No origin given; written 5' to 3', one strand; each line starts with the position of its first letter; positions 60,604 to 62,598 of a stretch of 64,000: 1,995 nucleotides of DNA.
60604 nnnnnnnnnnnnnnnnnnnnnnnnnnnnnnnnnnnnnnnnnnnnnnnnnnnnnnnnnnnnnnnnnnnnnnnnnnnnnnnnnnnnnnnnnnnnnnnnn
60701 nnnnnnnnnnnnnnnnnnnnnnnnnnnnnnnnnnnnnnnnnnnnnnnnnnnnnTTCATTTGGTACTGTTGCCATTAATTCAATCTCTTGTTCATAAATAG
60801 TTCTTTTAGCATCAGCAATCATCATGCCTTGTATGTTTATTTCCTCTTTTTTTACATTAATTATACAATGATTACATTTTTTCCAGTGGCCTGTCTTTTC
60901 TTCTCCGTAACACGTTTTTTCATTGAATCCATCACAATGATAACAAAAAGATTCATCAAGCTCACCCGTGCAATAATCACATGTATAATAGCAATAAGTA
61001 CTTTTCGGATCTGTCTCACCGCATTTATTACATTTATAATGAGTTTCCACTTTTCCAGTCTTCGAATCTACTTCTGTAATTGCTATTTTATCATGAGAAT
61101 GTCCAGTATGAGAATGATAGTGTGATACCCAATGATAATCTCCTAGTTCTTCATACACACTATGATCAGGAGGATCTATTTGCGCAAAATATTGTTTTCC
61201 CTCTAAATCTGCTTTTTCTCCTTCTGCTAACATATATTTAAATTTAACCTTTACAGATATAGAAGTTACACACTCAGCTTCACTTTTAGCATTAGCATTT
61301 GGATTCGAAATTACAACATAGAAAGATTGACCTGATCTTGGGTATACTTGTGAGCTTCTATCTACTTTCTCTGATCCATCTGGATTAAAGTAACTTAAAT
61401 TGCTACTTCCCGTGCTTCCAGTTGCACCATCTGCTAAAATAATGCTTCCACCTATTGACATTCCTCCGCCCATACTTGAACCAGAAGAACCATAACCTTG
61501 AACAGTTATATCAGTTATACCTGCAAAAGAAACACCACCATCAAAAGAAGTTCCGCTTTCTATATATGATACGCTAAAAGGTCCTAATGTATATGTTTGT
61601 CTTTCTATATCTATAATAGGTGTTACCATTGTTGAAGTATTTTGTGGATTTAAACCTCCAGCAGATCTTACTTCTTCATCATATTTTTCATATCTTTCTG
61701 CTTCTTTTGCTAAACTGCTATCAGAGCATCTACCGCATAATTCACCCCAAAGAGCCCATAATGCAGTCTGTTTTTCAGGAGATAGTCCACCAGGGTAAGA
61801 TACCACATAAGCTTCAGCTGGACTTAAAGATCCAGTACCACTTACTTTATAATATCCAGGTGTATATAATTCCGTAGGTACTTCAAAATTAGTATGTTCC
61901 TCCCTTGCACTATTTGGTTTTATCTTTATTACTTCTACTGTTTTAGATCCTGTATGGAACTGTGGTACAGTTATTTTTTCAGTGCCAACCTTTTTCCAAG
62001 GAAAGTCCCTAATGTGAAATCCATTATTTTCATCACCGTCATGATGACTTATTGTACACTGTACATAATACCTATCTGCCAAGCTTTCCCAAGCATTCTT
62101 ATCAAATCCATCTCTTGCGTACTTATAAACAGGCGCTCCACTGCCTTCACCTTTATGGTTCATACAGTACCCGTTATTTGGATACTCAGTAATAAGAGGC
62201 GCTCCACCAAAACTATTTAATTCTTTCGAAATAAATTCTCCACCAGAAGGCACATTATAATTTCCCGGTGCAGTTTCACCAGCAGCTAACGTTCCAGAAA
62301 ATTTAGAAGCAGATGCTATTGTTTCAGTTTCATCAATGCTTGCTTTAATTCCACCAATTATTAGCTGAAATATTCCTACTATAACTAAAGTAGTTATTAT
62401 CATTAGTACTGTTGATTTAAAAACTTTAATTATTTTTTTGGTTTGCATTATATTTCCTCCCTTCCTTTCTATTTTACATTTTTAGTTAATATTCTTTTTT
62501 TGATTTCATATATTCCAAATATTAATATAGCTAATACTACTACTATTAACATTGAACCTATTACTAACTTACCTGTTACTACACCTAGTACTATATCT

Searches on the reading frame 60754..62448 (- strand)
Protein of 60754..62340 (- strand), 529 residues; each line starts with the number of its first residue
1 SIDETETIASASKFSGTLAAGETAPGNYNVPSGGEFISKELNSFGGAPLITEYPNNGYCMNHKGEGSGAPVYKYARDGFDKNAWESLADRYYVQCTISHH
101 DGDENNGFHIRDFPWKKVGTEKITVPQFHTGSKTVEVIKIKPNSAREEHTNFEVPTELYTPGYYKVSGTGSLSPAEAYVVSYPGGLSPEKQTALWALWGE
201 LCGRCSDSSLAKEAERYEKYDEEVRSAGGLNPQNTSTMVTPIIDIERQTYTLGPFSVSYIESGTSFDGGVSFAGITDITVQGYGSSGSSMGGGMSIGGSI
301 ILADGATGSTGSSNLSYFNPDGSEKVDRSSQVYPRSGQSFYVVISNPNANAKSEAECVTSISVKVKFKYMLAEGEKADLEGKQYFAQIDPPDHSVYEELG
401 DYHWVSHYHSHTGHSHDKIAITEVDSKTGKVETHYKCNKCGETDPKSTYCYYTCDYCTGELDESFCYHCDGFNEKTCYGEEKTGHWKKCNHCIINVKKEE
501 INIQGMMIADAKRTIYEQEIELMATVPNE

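Call 11: search_solved_structures(query=window:60949-62448:-, max_evalue=10, show_alignments=2)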
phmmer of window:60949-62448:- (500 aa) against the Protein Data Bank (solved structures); distinct sequences matched with E-value up to 10: 4.
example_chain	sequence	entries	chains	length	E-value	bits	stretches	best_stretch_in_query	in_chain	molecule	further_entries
8pjs_A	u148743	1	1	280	2.2e-05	26.6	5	326-377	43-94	SAKeCEref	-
6sm2_A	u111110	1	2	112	0.048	15.6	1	433-480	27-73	Pat-1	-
7q58_A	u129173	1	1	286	0.079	14.9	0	327-375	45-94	SAKe6BR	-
8k4q_B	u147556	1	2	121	0.5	12.3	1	325-378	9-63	IL-4R nanobody HuNb103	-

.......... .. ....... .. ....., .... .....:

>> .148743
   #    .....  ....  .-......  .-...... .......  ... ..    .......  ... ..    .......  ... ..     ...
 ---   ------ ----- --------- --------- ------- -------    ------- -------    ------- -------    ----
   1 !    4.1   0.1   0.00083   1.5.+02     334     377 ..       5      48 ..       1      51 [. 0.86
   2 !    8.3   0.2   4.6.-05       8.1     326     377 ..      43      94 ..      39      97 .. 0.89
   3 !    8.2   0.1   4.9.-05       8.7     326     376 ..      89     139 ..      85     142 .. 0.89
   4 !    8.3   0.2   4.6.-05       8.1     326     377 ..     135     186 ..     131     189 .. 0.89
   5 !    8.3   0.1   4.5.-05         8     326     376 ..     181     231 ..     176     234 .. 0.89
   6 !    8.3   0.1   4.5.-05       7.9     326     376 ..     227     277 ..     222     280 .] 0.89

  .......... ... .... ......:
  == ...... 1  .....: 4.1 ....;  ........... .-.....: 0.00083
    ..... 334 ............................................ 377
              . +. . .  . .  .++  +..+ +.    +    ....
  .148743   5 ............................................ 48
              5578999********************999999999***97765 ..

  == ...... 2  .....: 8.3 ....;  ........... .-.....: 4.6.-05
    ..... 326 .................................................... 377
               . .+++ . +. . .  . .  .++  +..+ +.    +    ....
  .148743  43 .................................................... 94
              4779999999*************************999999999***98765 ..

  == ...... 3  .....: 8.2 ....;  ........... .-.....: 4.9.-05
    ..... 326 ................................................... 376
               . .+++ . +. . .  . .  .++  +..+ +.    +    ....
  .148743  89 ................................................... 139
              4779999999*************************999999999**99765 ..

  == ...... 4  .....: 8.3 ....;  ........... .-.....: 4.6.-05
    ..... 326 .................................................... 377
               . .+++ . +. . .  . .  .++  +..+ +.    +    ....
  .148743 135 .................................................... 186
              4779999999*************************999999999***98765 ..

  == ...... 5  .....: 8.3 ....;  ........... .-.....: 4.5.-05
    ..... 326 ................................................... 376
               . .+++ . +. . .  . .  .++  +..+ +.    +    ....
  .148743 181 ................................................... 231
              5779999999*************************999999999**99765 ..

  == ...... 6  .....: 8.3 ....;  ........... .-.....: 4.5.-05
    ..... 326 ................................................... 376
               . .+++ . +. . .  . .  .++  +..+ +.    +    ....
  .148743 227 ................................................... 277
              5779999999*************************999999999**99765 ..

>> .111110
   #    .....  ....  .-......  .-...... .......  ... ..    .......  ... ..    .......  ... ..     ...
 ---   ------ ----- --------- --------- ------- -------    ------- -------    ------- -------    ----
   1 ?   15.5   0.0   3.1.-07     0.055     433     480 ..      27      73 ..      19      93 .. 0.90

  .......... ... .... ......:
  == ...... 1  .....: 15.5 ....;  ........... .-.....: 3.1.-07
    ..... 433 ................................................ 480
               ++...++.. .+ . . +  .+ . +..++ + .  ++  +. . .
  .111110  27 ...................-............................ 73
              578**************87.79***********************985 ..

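Call 13: find_homologous_proteins(query=window:61099-62340:-, max_evalue=0.001)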
Query window:61099-62340:-: 6470 candidates shared short words with the query, none scored E <= 0.001.

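Call 39: search_protein_representatives(protein=window:61099-62340:-)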
Query: 414 residues. Proteins with E-value up to 0.001 (for the whole library): 41; up to 1e-10: 23; up to 1e-30: 3. The best 41 are listed.
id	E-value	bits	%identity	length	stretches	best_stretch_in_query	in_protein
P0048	6.2e-61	223.1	45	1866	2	206-401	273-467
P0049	9.1e-33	130.3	41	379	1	146-388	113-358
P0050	4.6e-31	124.7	45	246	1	207-404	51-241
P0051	3.4e-29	118.6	43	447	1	161-388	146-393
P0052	2.8e-28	115.5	44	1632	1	211-386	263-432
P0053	3.4e-28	115.3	43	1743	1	159-386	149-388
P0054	8.0e-27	110.8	42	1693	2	211-389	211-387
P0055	2.4e-26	109.2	39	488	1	160-394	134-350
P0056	6.5e-25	104.5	39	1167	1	158-398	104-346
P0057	7.7e-25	104.2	40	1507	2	208-388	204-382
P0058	2.6e-22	95.9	37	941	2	214-388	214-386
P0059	3.0e-20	89.1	39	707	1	214-390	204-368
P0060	6.9e-20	87.9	34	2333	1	213-396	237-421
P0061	3.3e-19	85.7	36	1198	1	173-406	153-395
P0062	3.4e-19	85.6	32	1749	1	12-392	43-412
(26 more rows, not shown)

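Call 47: search_protein_families(library=pfam, alignment_id=A2, max_evalue=1)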
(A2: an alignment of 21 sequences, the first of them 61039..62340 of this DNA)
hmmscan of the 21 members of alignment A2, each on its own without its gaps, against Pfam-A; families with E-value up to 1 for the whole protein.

A. member 1, window:61039-62340:- (434 aa): 0 families

B. families by the number of members that match (of 21 scanned): 14 families
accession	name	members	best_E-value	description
PF17402.7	DUF5408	1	0.00071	Family of unknown function (DUF5408)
PF23973.1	DUF7299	1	0.023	Family of unknown function (DUF7299)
PF10291.14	muHD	1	0.026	Muniscin C-terminal mu homology domain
PF01484.22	Col_cuticle_N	1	0.046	Nematode cuticle collagen N-terminal domain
PF13150.11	TraL_transposon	1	0.066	Conjugative transposon protein TraL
PF09624.15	DUF2393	1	0.087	Protein of unknown function (DUF2393)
PF10749.14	DUF2534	1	0.098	Protein of unknown function (DUF2534)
PF05108.18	T7SS_ESX1_EccB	1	0.15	Type VII secretion system ESX-1, transport TM domain B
PF11774.14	Lsr2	1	0.17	Lsr2 dimerization domain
PF05745.16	CRPA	1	0.18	Chlamydia 15 kDa cysteine-rich outer membrane protein (CRPA)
PF13800.11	Sigma_reg_N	1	0.34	Sigma factor regulator N-terminal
PF00377.23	Prion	1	0.36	Prion/Doppel alpha-helical domain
PF13623.11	SurA_N_2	1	0.4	SurA-like N-terminal domain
PF09125.15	COX2-transmemb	1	0.43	Cytochrome C oxidase subunit II, transmembrane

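Call 52: predict_structure(alignment_id=A2)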
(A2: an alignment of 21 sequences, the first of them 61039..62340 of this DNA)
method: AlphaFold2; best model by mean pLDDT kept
length: 434 residues; sequences in the alignment: 21
mean_pLDDT: 65.0   pTM: 0.64
mean pLDDT of the five models: 65.0, 63.7, 62.3, 61.7, 59.6
residues with pLDDT >= 90: 17; 70-90: 180; 50-70: 108; < 50: 129
segments of 3 or more residues with pLDDT < 50: 1-14, 20-27, 64-81, 87-112, 124-132, 146-150, 390-434
pLDDT, mean of each block of 10 residues (from residue 1): 31 47 47 64 62 67 49 42 50 44 46 52 46 52 52 54 78 90 81 82 68 90 88 85 87 89 71 87 84 67 73 79 74 86 87 85 86 82 59 46 32 34 31 36
secondary structure, 60 per line:
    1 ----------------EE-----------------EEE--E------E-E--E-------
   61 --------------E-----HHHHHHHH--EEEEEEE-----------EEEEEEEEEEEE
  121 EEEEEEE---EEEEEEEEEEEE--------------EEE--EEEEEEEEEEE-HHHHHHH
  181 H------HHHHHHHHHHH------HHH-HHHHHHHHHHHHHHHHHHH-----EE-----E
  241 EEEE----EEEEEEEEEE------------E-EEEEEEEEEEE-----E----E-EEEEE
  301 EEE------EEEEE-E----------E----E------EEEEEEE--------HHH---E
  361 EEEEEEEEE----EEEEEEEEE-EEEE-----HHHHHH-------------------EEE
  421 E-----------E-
elements in order: E36-38 H81-88 E91-97 E109-127 E131-142 E157-159 E162-172 H174-181 H188-198 H209-227 E240-244 E249-258 E273-283 E296-303 E310-314 E339-345 E360-369 E374-382 E384-387 H393-398 E418-421

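Call 55: fold_search(model_id=the predicted structure, library=pdb)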
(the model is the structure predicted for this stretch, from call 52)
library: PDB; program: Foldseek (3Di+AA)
matches with E <= 10: 274; with E <= 0.001: 0
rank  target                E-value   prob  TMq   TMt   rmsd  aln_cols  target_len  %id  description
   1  3roh                  8.9e-03  0.04  0.05  0.08  35.6       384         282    9  Crystal Structure of Leukotoxin (LukE) from Staphylococcus aureus subsp. aureus COL. (released 2011-05-04)
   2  7t82_A                1.4e-02  0.05  0.07  0.09  35.4       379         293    9  Crystal Structure of LEUKOCIDIN E/CENTYRIN S26/FAB B438 (released 2023-01-11)
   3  7sp4_Y                1.5e-02  0.09  0.11  0.11  34.2       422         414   10  In situ cryo-EM structure of bacteriophage Sf6 gp3:gp7:gp5 complex in conformation 2 at 3.71A resolution (released 2022-11-09)
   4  7t82_B                2.4e-02  0.04  0.06  0.08  39.4       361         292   10  Crystal Structure of LEUKOCIDIN E/CENTYRIN S26/FAB B438 (released 2023-01-11)
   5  5l35_A                1.1e-01  0.03  0.08  0.08  32.2       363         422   10  Cryo-EM structure of bacteriophage Sf6 at 2.9 Angstrom resolution (released 2017-03-22)
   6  3wbi                  1.5e-01  0.05  0.09  0.08  18.9       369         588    9  Crystal structure analysis of eukaryotic translation initiation factor 5B structure I (released 2014-11-19)
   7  8rk3_f                1.7e-01  0.07  0.11  0.16  18.5       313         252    7  Bacteriophage JBD30 baseplate - composite structure (released 2024-08-14)
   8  9ejh_B                2.2e-01  0.15  0.16  0.29  25.6       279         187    8  Peptide-independent T cell receptor recognition of HLA-DQ2 (released 2025-03-26)
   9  1zgl_E                2.6e-01  0.09  0.13  0.24  26.1       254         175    7  Crystal structure of 3A6 TCR bound to MBP/HLA-DR2a (released 2005-10-18)
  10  4n3n                  3.2e-01  0.09  0.09  0.07  17.6       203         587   11  Crystal structure of eukaryotic translation initiation factor eIF5B (517-1116) from Chaetomium thermophilum, apo form (released 2014-07-09)
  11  7dek_A                5.0e-01  0.04  0.08  0.13  18.6       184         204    9  Pseudomonas aeruginosa FK506-binding protein PaFkbA (released 2021-09-08)
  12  6oor_A                5.6e-01  0.10  0.15  0.21  23.8       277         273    9  Structure of 1B1 bound to mouse CD1d (released 2019-07-17)
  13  9gtp_1G               5.6e-01  0.02  0.08  0.06  30.5       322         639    7  Cryo-EM structure of a contractile injection system in Streptomyces coelicolor, the baseplate complex in extended sta (released 2025-06-18)
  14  4atz_B                6.2e-01  0.04  0.09  0.16  17.9       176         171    7  Ad5 knob in complex with a designed ankyrin repeat protein (released 2013-02-27)
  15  8k0e_A                6.9e-01  0.01  0.07  0.05  23.6       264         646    9  Human collagen prolyl processing enzyme complex, P3H1/CRTAP heterodimer (released 2024-09-18)
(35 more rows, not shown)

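Call 83: search_protein_families(library=pfam, proteins=[window:60754-62340:-], max_evalue=10)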
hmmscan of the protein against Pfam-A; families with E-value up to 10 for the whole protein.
window:60754-62340:- (529 aa): 0 families
